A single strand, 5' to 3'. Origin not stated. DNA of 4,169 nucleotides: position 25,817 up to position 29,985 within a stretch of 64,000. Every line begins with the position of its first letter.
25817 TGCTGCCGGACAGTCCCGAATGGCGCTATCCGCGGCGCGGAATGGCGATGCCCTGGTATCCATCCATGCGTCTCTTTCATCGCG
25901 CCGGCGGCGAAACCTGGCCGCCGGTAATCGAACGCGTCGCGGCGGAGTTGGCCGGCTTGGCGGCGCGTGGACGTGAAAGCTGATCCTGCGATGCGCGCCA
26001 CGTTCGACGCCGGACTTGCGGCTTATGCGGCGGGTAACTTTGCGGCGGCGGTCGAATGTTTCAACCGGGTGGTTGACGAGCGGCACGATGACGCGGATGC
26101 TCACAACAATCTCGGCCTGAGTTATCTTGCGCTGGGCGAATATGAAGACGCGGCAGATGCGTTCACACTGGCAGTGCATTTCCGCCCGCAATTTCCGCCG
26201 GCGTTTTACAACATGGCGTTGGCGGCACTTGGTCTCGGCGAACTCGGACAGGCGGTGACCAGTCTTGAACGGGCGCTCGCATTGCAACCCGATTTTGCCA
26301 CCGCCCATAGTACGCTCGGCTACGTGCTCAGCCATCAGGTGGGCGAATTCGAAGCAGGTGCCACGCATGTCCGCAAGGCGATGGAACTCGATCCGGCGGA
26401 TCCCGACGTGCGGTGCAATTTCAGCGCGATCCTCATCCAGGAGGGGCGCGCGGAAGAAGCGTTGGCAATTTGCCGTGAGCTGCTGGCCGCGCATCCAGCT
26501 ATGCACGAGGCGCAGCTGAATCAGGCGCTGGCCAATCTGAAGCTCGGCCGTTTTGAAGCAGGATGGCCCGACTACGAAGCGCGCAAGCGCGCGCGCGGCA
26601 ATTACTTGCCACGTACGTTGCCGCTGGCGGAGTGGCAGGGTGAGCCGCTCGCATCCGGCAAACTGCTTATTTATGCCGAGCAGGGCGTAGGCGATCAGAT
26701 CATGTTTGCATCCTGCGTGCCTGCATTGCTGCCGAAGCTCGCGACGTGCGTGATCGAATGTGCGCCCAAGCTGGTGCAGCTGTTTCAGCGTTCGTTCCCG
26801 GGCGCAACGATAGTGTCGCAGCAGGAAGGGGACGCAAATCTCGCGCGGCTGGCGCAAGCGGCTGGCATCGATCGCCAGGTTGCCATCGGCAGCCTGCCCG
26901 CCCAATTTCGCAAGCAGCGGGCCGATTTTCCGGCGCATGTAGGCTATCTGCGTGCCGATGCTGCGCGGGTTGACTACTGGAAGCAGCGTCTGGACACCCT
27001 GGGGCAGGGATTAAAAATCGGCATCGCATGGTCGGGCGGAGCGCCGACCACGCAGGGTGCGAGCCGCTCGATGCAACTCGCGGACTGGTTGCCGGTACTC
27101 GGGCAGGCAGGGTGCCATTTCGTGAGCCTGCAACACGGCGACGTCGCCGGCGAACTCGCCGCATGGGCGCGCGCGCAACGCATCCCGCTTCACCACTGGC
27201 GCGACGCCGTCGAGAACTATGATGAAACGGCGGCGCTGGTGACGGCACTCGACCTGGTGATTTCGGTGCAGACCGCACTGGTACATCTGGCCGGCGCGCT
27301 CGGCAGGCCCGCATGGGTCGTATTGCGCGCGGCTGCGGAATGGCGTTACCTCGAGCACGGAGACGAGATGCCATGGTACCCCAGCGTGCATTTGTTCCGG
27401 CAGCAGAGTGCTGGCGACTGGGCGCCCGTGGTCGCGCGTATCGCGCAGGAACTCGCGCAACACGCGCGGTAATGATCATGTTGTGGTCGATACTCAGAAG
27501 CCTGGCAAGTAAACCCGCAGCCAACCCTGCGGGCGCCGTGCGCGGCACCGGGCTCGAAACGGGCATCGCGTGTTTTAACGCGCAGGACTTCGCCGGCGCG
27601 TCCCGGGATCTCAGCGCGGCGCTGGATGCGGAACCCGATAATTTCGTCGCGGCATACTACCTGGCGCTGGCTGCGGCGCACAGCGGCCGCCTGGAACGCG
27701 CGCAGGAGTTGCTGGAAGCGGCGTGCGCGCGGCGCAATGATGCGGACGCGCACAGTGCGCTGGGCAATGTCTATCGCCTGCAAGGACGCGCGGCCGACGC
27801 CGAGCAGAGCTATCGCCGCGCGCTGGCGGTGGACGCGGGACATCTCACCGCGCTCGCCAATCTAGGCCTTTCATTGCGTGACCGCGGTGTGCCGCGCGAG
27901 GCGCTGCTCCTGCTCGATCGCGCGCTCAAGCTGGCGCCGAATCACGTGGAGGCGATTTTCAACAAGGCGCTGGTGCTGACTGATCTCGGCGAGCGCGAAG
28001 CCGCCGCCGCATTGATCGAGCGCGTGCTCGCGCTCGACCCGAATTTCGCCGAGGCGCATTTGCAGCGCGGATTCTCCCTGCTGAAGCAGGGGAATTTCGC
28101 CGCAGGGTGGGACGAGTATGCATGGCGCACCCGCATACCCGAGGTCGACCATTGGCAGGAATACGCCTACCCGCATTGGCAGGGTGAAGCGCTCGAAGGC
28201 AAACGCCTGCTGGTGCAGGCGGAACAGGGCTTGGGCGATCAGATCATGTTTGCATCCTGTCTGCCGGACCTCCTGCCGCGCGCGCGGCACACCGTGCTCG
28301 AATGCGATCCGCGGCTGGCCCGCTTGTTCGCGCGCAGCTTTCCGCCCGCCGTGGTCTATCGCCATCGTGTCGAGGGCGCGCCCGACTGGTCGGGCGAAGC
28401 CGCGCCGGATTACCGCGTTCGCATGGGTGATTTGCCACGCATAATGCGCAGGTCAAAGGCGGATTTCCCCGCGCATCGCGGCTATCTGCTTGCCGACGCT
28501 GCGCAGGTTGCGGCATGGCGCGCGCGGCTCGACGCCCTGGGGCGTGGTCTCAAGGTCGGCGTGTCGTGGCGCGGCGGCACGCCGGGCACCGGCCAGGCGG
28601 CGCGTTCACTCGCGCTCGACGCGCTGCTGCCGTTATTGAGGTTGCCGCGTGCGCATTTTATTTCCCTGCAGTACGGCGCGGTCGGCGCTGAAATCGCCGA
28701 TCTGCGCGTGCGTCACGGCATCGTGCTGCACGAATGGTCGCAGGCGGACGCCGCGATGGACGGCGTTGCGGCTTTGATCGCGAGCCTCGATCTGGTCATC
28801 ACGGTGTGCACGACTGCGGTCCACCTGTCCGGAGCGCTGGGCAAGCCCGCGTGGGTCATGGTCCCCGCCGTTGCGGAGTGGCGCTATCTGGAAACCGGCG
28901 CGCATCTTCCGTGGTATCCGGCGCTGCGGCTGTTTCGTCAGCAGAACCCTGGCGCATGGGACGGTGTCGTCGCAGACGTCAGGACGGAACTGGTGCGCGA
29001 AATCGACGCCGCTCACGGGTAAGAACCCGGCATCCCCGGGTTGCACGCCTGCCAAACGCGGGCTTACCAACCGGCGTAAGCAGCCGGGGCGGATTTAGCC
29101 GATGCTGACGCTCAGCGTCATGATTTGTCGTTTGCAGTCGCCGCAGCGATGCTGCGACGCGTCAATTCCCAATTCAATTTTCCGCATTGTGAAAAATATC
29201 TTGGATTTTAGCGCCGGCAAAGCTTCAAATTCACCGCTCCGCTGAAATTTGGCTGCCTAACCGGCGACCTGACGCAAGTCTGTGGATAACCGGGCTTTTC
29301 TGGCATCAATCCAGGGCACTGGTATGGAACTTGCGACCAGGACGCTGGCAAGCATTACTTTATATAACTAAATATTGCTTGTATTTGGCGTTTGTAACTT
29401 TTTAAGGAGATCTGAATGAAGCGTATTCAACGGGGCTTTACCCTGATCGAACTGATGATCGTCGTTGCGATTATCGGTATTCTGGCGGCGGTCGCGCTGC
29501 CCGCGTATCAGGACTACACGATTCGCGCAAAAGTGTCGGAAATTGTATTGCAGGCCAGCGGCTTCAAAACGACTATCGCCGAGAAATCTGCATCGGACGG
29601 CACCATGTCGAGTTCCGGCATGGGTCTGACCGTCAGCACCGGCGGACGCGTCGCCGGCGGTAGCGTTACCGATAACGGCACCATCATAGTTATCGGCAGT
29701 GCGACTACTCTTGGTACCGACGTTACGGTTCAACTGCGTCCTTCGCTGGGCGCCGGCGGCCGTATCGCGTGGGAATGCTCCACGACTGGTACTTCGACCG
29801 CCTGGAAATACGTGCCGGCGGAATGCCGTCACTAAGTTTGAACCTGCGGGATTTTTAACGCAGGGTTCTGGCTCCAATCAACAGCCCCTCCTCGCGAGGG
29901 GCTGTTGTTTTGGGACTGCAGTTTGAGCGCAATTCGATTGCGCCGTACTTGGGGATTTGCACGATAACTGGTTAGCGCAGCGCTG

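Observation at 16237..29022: Array of six paralogous TPR + GT9-like glycosyltransferases in one operon-like block next to three pilin genes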

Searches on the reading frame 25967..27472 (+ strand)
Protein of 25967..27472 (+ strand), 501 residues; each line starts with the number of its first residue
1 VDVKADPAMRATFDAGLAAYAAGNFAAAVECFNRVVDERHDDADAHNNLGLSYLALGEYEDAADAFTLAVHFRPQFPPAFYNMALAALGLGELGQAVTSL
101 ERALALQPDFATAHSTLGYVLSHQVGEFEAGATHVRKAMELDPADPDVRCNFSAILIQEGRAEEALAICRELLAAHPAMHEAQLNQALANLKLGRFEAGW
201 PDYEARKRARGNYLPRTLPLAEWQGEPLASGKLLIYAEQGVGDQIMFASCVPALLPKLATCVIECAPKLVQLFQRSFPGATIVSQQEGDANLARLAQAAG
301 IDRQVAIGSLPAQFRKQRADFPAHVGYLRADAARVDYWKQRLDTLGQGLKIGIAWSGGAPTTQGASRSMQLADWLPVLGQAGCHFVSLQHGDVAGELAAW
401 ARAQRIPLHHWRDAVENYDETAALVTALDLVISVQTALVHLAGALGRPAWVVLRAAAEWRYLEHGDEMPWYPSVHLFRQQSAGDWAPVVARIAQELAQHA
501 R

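Call 4: search_protein_families(library=pfam, proteins=[window:25967-27472:+], max_evalue=0.01)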
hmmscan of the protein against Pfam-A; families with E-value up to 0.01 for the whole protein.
window:25967-27472:+ (501 aa): 20 families
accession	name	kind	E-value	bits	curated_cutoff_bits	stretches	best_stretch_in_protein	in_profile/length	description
PF13414.12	TPR_11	-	7.8e-23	80.3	26.8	3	16-57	1-42/42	TPR repeat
PF13432.12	TPR_16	-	1.3e-21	77.1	32.7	3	13-75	1-63/65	Tetratricopeptide repeat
PF00515.34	TPR_1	-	3.1e-19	68.3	27.8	2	43-76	1-34/34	Tetratricopeptide repeat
PF07719.23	TPR_2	-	6.1e-19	67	27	2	43-74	1-32/34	Tetratricopeptide repeat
PF13181.12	TPR_8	-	1.7e-17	62.4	25.7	1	78-109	2-33/34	Tetratricopeptide repeat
PF13431.12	TPR_17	-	3.2e-17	61.7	24.4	1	31-62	1-32/34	Tetratricopeptide repeat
PF13371.12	TPR_9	-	1.5e-15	57.4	35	3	51-114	3-66/73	Tetratricopeptide repeat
PF14559.12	TPR_19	-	7.2e-15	55.5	25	4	126-190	5-67/68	Tetratricopeptide repeat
PF13428.12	TPR_14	-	3.9e-12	46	23.5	0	79-118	3-42/44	Tetratricopeptide repeat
PF13174.12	TPR_6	-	1.6e-09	38.2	26.3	0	79-109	2-32/33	Tetratricopeptide repeat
PF23914.1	TPR_CcmH_CycH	-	1.9e-07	31.5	42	1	102-198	41-139/158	Cytochrome c-type biogenesis protein H TPR domain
PF13424.12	TPR_12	-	2.1e-07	31.5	30.1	1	21-69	15-71/77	Tetratricopeptide repeat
PF13176.12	TPR_7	-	3.1e-06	27.3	27.9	0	45-68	1-24/36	Tetratricopeptide repeat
PF12895.13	ANAPC3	-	1.2e-05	26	27.2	1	16-66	30-79/82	Anaphase-promoting complex, cyclosome, subunit 3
PF07721.20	TPR_4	-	3.8e-05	24.3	27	0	79-102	3-26/26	Tetratricopeptide repeat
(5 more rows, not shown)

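Call 5: search_protein_families(library=ncbifam, proteins=[window:25967-27472:+], max_evalue=0.01)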
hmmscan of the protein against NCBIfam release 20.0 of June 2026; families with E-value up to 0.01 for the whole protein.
window:25967-27472:+ (501 aa): 25 families
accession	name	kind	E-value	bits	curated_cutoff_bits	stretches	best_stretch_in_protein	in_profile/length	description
TIGR02917.1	PEP_TPR_lipo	equivalog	1.2e-20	73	312.2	1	17-171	744-896/899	XrtA/PEP-CTERM system TPR-repeat protein PrsT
NF040959.1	MamA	equivalog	3.3e-20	72.4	200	1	11-142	73-203/204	magnetosome protein MamA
NF033762.1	social_mot_Tgl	equivalog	7.7e-17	61.5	225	2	81-195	35-151/252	social motility TPR repeat lipoprotein Tgl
TIGR02521.1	type_IV_pilW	equivalog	3.6e-15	56.1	154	2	83-169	37-122/234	type IV pilus biogenesis/stability protein PilW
TIGR02552.1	LcrH_SycD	equivalog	1.8e-10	40.7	104.8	1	8-109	17-118/136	SycD/LcrH family type III secretion system chaperone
NF033920.0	C39_PA2778_fam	equivalog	2.4e-09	37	150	1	50-108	197-255/255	PA2778 family cysteine peptidase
NF008391.2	PRK11189.1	equivalog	2.9e-09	36.8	250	1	15-91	71-147/297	lipoprotein NlpI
NF008520.0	PRK11447.1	equivalog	7.2e-09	34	858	1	5-74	266-334/1157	cellulose synthase complex outer membrane protein BcsC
NF002725.1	PRK02603.1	equivalog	4.5e-08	33.3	143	1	13-93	39-122/173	photosystem I assembly protein Ycf3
NF033758.1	gliding_GltE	equivalog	9.7e-08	31.4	225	2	19-85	266-332/411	adventurous gliding motility TPR repeat lipoprotein GltE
NF047507.1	TPR_BatC_Lepto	exception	4.3e-07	29.6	175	1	10-82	59-135/214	TPR repeat-containing protein BatC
TIGR04510.1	mod_pep_cyc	subfamily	5e-07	28.6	400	1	81-207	402-528/814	putative peptide modification system cyclase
TIGR02795.1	tol_pal_ybgF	equivalog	3e-06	27.8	90.1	1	10-104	3-103/119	tol-pal system protein YbgF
NF011721.1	PRK15174.1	equivalog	4e-06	25.3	1200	1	18-189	221-395/656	Vi polysaccharide transport protein VexE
TIGR00990.1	3a0801s09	subfamily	1.1e-05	24.3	757.25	1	55-166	377-487/615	mitochondrial import receptor subunit TOM70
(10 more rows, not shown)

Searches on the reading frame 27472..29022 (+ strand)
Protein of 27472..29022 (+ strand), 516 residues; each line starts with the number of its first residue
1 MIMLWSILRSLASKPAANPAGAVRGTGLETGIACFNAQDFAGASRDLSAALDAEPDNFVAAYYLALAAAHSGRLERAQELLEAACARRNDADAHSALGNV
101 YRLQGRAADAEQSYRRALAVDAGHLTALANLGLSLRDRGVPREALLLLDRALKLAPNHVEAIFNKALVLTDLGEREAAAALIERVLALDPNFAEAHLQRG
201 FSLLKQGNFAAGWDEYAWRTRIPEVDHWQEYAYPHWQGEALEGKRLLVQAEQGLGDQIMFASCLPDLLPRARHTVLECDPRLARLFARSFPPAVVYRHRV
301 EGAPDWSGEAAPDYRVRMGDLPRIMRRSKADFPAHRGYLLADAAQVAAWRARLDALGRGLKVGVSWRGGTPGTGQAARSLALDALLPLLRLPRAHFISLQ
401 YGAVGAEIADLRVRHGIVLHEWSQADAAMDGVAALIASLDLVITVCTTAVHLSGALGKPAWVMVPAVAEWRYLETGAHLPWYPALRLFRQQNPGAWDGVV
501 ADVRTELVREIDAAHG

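Call 4: search_protein_families(library=pfam, proteins=[window:27472-29022:+], max_evalue=0.01)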
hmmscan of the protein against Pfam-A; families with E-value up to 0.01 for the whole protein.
window:27472-29022:+ (516 aa): 25 families
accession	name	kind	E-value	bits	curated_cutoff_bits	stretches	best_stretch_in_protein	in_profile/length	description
PF07719.23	TPR_2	-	3.5e-21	74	27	2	91-121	1-31/34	Tetratricopeptide repeat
PF13431.12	TPR_17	-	8.1e-19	66.7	24.4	2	182-210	2-30/34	Tetratricopeptide repeat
PF00515.34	TPR_1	-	1.3e-17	63.2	27.8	2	91-121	1-31/34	Tetratricopeptide repeat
PF13432.12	TPR_16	-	2.1e-15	57.3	32.7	4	131-191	3-63/65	Tetratricopeptide repeat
PF14559.12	TPR_19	-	6.8e-14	52.4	25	3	138-196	4-62/68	Tetratricopeptide repeat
PF13414.12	TPR_11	-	1.3e-12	47.6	26.8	1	168-207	3-42/42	TPR repeat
PF13181.12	TPR_8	-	7.4e-11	41.8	25.7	1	160-191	2-33/34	Tetratricopeptide repeat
PF13176.12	TPR_7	-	1.7e-10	40.6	27.9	1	93-123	1-33/36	Tetratricopeptide repeat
PF13428.12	TPR_14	-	2.7e-10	40.3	23.5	1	127-166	3-42/44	Tetratricopeptide repeat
PF13424.12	TPR_12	-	4e-10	40.2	30.1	3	91-156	3-76/77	Tetratricopeptide repeat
PF13374.12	TPR_10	-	2.3e-08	34.2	27.5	1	125-154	2-31/42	Tetratricopeptide repeat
PF12895.13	ANAPC3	-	2.1e-07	31.5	27.2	2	105-184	3-81/82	Anaphase-promoting complex, cyclosome, subunit 3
PF13371.12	TPR_9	-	2.3e-06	27.9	35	1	142-192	12-62/73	Tetratricopeptide repeat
PF14561.12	TPR_20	-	1.8e-05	25.4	25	1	44-119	8-86/90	Tetratricopeptide repeat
PF23914.1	TPR_CcmH_CycH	-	3.1e-05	24.3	42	0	128-214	56-142/158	Cytochrome c-type biogenesis protein H TPR domain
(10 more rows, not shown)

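Call 5: search_protein_families(library=ncbifam, proteins=[window:27472-29022:+], max_evalue=0.01)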
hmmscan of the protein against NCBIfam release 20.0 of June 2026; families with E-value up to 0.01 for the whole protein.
window:27472-29022:+ (516 aa): 23 families
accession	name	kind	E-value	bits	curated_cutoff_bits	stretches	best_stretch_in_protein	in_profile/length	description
NF040959.1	MamA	equivalog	5.2e-18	65.2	200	2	30-119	111-201/204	magnetosome protein MamA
TIGR02917.1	PEP_TPR_lipo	equivalog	3.6e-17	61.5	312.2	1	30-198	471-640/899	XrtA/PEP-CTERM system TPR-repeat protein PrsT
TIGR02521.1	type_IV_pilW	equivalog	2.6e-14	53.4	154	1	71-207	44-183/234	type IV pilus biogenesis/stability protein PilW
NF033762.1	social_mot_Tgl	equivalog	4.2e-11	42.7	225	1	31-212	38-223/252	social motility TPR repeat lipoprotein Tgl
NF052415.1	T3SS_chap_SctY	equivalog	8.6e-08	32.7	70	2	47-119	29-105/106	type III secretion apparatus assembly chaperone SctY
TIGR02552.1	LcrH_SycD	equivalog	2.2e-07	30.6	104.8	1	104-191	31-118/136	SycD/LcrH family type III secretion system chaperone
NF033920.0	C39_PA2778_fam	equivalog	2.4e-07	30.4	150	1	93-156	192-255/255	PA2778 family cysteine peptidase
NF033758.1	gliding_GltE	equivalog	1.1e-06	27.9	225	1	109-184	274-350/411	adventurous gliding motility TPR repeat lipoprotein GltE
NF008520.0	PRK11447.1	equivalog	4.2e-06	24.8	858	1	43-122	254-334/1157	cellulose synthase complex outer membrane protein BcsC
NF047507.1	TPR_BatC_Lepto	exception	5.8e-06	25.9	175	1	25-131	25-136/214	TPR repeat-containing protein BatC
NF053607.1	CHU_0125_OmpA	equivalog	2.6e-05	22.9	620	1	30-120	25-116/639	CHU_0125 family OmpA-like outer membrane integrity protein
TIGR03939.1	PGA_TPR_OMP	equivalog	2.6e-05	22.7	366.65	0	60-128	397-466/800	poly-beta-1,6 N-acetyl-D-glucosamine export porin PgaA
TIGR00540.1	TPR_hemY_coli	hypoth_equivalog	9.6e-05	21.3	142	1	47-117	315-385/385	heme biosynthesis-associated TPR protein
NF007302.0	PRK09782.1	equivalog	0.00022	19.3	1223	1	35-193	556-714/990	phage receptor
TIGR03922.1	T7SS_EccA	equivalog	0.00052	18.7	466.65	0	110-195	135-218/557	type VII secretion AAA-ATPase EccA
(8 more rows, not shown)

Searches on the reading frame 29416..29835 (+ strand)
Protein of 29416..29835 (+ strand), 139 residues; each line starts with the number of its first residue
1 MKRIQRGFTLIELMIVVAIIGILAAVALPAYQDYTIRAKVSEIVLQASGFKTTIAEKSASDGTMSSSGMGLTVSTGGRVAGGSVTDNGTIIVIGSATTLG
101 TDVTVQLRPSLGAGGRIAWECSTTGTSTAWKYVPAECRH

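Call 4: search_protein_families(library=pfam, proteins=[window:29416-29835:+], max_evalue=0.01)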
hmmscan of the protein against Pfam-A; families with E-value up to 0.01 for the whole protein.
window:29416-29835:+ (139 aa): 2 families
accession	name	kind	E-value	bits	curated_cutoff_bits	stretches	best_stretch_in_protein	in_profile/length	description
PF00114.24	Pilin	-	6.5e-11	43.6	22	1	37-138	2-108/108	Pilin (bacterial filament)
PF07963.17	N_methyl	-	2.6e-10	39.9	21.2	1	3-28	2-27/27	Prokaryotic N-terminal methylation motif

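Call 5: search_protein_families(library=ncbifam, proteins=[window:29416-29835:+], max_evalue=0.01)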
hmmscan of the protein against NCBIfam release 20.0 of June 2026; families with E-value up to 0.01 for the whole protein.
window:29416-29835:+ (139 aa): 9 families
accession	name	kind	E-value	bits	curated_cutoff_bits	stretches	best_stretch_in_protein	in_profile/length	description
NF007862.0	PRK10574.1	equivalog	1.3e-17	64.3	138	1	4-129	3-130/145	prepilin peptidase-dependent pilin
NF041775.1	typeIV_PilA_Myxo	equivalog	1.2e-12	48.3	400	1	5-44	10-49/214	type IV pilin protein PilA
TIGR02532.1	IV_pilin_GFxxxE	domain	4.3e-10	39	16.3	1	5-28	1-24/24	prepilin-type N-terminal cleavage/methylation domain-containing protein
TIGR01708.2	typeII_sec_gspH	equivalog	1.4e-09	38.2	80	1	5-73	1-65/169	type II secretion system minor pseudopilin GspH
TIGR01710.1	typeII_sec_gspG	equivalog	3.2e-08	33.7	88.85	1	6-62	1-57/134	type II secretion system major pseudopilin GspG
NF007800.0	PRK10506.1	equivalog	1.1e-06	28.5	158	1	3-56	6-59/163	prepilin peptidase-dependent protein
NF040999.1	pilin_ComGC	equivalog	5.4e-05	23.3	75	1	6-31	2-27/84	competence type IV pilus major pilin ComGC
NF041013.1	T4P_ComGE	equivalog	0.00015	21.8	49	1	6-37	4-35/83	competence type IV pilus minor pilin ComGE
TIGR02596.1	TIGR02596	subfamily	0.00029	21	70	1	8-31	1-24/196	Verru_Chthon cassette protein D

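Call 59: find_related_loci(query=window:29416-29835:+, collection=metagenome_contigs, flank=10000)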
Query window:29416-29835:+ (139 aa) in metagenome_contigs; peptide patterns used: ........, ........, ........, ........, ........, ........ (x = any residue, [..] = any of these).
600 stretches matched a pattern (row limit reached: there are more); 566 encode a relative of the query (tblastn E <= 1e-3); the best 80 are kept; 80 distinct loci.
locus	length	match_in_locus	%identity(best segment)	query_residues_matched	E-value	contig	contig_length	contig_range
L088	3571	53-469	82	1-139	5e-72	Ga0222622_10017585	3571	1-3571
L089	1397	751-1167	80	1-139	4e-74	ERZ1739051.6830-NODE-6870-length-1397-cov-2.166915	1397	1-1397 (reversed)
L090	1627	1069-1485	71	1-139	5e-66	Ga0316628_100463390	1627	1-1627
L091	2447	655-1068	73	1-139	8e-63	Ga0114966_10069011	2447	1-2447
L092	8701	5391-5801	74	1-139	2e-62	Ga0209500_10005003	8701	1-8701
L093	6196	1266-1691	69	1-139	2e-60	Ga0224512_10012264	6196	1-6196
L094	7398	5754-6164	71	1-139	4e-60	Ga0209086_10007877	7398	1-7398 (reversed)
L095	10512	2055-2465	70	1-138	4e-59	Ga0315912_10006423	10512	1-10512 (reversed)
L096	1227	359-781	69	1-139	2e-61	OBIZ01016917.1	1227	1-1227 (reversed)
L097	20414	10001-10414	66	1-138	3e-58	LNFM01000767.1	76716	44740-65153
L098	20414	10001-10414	67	1-139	3e-58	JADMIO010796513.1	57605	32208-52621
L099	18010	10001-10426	67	1-139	3e-57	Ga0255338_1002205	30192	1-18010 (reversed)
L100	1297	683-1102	65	1-139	7e-60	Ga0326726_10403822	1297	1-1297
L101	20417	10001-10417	65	1-139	2e-55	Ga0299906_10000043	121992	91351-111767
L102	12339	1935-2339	65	1-138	3e-55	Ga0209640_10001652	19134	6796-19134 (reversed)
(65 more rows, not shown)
